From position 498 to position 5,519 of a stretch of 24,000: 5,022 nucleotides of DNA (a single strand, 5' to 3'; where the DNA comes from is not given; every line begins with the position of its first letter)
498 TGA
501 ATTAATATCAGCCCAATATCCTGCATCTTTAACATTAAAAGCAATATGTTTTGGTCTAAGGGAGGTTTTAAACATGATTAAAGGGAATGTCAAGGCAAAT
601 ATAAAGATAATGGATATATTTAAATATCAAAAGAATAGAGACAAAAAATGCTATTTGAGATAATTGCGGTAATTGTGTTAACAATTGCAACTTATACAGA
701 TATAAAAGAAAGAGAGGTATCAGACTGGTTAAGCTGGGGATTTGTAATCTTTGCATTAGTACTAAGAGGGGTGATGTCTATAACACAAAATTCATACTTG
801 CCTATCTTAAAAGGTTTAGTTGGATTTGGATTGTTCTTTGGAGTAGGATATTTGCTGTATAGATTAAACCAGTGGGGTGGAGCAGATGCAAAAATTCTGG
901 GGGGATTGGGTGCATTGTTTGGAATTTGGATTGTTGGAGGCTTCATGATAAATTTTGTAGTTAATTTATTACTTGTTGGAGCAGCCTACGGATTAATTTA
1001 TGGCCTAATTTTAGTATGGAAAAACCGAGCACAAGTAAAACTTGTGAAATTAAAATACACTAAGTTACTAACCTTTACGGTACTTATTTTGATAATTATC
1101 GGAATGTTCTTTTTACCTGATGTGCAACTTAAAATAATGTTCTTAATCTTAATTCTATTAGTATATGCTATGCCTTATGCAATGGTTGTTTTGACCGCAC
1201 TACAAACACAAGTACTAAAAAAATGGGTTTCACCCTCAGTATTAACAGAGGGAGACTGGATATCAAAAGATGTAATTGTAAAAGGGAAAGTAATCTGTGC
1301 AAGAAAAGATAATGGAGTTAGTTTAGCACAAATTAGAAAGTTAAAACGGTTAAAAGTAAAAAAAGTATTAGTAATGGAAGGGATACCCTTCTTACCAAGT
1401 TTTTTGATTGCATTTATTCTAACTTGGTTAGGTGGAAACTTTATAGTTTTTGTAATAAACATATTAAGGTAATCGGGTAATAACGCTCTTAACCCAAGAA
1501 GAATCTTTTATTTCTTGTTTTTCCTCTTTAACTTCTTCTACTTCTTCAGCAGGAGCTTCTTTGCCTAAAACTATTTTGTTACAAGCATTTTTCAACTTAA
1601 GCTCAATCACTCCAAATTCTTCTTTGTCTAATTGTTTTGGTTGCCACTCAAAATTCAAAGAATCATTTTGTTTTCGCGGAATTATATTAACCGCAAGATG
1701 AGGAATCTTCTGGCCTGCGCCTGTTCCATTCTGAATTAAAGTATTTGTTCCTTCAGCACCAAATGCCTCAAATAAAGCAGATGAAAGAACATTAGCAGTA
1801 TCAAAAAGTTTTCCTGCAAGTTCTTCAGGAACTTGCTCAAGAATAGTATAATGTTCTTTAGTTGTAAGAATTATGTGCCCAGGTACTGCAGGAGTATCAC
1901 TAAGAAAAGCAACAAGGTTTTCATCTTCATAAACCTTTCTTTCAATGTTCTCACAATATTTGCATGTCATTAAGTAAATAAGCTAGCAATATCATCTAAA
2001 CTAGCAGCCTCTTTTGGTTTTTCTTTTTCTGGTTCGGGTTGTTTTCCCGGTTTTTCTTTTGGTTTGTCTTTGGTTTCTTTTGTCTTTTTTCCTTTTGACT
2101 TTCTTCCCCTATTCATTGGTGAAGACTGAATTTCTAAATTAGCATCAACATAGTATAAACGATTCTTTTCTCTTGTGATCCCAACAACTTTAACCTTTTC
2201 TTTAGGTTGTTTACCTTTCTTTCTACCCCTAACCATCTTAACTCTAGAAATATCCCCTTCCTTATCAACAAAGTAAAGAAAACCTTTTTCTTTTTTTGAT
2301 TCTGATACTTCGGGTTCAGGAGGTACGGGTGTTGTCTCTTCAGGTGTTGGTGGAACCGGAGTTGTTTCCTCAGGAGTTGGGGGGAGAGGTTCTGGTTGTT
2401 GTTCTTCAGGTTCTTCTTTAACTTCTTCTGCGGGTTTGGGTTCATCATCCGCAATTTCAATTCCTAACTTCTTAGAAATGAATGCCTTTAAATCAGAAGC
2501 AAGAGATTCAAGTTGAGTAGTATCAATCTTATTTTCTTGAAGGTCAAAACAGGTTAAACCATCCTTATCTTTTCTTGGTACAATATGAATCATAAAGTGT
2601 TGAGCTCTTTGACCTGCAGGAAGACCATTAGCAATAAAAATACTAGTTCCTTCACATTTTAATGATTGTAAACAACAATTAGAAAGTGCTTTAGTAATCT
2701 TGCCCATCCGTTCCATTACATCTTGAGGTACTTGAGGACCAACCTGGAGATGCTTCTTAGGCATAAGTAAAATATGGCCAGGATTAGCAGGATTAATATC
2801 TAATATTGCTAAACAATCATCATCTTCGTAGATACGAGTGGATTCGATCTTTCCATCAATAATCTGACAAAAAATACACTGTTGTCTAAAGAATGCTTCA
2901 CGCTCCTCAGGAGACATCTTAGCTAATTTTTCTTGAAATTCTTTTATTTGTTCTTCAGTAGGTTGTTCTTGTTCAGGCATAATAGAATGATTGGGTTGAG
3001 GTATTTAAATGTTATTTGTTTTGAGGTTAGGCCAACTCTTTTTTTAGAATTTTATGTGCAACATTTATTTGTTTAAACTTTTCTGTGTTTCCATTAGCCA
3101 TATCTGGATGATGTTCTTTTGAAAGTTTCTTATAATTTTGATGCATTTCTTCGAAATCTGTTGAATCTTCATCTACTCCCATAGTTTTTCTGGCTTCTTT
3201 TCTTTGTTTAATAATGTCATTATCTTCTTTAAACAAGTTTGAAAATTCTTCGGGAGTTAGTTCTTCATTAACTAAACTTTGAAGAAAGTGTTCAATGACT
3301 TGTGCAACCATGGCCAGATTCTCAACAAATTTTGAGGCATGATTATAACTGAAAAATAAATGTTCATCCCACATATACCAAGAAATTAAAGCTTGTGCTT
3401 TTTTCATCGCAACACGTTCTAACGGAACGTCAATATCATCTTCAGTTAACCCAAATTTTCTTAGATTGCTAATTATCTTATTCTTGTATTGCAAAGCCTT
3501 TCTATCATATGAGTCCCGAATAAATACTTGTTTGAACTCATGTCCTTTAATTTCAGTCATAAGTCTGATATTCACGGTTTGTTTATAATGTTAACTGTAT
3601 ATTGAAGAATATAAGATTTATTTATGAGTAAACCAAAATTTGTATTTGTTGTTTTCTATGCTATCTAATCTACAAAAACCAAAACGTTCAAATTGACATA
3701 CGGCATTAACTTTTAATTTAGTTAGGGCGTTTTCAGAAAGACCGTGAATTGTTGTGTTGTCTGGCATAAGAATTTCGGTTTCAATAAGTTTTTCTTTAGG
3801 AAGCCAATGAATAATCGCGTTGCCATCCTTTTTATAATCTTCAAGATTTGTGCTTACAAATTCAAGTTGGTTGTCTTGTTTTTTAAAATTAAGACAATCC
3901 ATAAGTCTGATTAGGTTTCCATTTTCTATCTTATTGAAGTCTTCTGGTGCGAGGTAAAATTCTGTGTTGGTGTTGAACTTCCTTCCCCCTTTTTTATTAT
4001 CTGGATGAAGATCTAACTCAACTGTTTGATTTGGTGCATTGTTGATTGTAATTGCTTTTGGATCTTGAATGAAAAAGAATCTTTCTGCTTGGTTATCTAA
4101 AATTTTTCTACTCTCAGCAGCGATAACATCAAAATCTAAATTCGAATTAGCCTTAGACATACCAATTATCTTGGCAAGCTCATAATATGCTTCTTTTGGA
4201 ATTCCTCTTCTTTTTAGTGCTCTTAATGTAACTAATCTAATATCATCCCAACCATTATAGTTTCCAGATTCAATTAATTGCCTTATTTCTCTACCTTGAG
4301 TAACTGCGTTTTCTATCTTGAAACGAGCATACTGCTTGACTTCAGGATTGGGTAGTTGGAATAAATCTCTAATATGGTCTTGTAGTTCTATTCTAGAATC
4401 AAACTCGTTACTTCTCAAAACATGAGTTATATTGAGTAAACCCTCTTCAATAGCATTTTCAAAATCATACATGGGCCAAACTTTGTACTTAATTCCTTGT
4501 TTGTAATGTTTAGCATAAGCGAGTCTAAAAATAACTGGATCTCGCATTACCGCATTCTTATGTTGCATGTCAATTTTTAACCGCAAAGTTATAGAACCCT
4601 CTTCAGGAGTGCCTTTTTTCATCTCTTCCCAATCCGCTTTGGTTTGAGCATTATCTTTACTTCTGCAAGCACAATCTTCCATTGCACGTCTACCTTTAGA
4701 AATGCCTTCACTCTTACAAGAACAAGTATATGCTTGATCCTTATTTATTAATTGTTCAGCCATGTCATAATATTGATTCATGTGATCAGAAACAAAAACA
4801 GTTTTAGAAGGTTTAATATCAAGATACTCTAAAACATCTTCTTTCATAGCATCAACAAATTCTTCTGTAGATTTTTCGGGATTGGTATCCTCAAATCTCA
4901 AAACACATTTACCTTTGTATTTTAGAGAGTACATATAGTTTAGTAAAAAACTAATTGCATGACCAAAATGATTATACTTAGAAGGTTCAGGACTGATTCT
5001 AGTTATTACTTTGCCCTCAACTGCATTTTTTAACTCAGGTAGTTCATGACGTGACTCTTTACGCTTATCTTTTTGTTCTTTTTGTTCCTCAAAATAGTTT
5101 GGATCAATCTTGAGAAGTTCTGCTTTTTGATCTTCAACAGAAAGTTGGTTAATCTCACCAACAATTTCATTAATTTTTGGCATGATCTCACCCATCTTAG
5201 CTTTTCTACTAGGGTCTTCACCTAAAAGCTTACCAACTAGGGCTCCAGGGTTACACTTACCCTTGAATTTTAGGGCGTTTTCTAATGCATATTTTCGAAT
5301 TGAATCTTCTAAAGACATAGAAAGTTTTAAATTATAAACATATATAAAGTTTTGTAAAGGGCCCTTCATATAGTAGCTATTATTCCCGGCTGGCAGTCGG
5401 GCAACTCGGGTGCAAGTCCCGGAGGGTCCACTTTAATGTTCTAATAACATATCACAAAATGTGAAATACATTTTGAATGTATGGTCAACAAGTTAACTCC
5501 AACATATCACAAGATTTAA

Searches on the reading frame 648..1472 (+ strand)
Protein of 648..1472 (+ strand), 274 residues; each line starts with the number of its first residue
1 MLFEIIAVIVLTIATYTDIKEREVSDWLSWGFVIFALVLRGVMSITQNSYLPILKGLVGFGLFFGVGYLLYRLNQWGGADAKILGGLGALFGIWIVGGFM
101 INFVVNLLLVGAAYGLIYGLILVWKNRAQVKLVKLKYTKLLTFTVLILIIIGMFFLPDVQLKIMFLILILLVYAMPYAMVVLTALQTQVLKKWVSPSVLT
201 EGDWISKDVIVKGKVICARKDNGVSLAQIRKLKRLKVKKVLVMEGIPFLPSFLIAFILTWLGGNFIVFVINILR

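Call 68: search_protein_families(library=pfam, proteins=[window:648-1472:+], max_evalue=0.001)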
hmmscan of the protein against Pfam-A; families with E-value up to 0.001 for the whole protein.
window:648-1472:+ (274 aa): 1 family
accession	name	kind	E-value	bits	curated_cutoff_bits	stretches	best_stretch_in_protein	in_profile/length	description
PF01478.23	Peptidase_A24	-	3.7e-12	47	26.5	1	5-115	1-103/104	Type IV leader peptidase family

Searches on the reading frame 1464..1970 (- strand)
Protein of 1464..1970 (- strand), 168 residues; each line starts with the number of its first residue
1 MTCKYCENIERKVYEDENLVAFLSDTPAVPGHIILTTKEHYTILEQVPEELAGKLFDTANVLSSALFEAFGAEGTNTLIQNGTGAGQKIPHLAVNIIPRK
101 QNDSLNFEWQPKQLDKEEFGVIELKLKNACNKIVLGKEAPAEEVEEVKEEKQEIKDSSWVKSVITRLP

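Call 68: search_protein_families(library=pfam, proteins=[window:1464-1970:-], max_evalue=0.001)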
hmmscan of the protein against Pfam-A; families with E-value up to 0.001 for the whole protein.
window:1464-1970:- (168 aa): 1 family
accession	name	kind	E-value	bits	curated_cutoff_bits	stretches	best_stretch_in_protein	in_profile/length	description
PF01230.28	HIT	-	8.4e-18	65.3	21.5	1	8-101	4-97/98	HIT domain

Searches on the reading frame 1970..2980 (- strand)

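Call 68: search_protein_families(library=pfam, proteins=[window:1970-2980:-], max_evalue=0.001)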
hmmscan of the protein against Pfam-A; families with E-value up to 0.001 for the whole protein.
window:1970-2980:- (336 aa): 3 families
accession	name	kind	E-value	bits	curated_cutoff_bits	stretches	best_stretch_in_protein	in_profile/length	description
PF01230.28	HIT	-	1e-17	65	21.5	1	44-138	3-97/98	HIT domain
PF11969.13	DcpS_C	-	2.1e-11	44.7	24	1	34-135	1-101/114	Scavenger mRNA decapping enzyme C-term binding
PF04677.20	CwfJ_C_1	-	0.00012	22.3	21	1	60-135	39-108/122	Protein similar to CwfJ C-terminus 1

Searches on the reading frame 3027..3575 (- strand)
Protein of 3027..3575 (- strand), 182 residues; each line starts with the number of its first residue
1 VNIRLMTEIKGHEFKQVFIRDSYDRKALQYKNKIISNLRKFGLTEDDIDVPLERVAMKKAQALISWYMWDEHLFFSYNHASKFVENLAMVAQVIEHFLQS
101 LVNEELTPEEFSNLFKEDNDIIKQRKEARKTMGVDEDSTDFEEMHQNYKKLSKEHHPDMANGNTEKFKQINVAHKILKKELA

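Call 68: search_protein_families(library=pfam, proteins=[window:3027-3575:-], max_evalue=0.001)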
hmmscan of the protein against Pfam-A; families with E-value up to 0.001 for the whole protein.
window:3027-3575:- (182 aa): 2 families
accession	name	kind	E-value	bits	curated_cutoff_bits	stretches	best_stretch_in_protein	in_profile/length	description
PF00226.36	DnaJ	-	5.2e-11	42.9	27.8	1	131-179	5-55/63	DnaJ domain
PF02212.23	GED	-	0.0009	19.8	21.4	0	88-132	35-79/92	Dynamin GTPase effector domain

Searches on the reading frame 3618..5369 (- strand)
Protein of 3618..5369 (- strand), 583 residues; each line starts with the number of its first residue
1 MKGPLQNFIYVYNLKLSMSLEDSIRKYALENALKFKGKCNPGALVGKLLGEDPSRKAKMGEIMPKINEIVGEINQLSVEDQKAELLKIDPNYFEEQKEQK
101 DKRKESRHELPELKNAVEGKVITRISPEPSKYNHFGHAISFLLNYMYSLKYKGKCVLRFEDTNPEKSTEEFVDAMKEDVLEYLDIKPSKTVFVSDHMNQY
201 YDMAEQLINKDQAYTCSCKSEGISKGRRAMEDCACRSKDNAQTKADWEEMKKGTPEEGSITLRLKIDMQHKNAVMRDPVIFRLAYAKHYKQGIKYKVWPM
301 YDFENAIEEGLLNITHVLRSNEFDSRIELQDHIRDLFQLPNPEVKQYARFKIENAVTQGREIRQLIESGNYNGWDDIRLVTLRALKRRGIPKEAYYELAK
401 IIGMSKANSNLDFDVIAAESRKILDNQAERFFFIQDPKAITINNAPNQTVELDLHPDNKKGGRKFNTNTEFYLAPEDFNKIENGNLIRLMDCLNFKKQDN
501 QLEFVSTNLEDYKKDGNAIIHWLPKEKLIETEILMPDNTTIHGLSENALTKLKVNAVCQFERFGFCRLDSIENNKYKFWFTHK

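Call 68: search_protein_families(library=pfam, proteins=[window:3618-5369:-], max_evalue=0.001)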
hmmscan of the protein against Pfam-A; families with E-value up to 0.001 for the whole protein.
window:3618-5369:- (583 aa): 3 families
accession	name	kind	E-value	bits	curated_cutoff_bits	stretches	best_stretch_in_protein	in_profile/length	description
PF00749.27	tRNA-synt_1c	-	4.7e-70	236.4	23.4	1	120-424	1-312/314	tRNA synthetases class I (E and Q), catalytic domain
PF03950.23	tRNA-synt_1c_C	-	3e-13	50.2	23.9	1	428-500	1-76/91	tRNA synthetases class I (E and Q), anti-codon binding domain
PF20974.2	tRNA-synt_1c_C2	-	9.4e-09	36.3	23.9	1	519-569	1-69/69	tRNA synthetases class I (E and Q), anti-codon binding domain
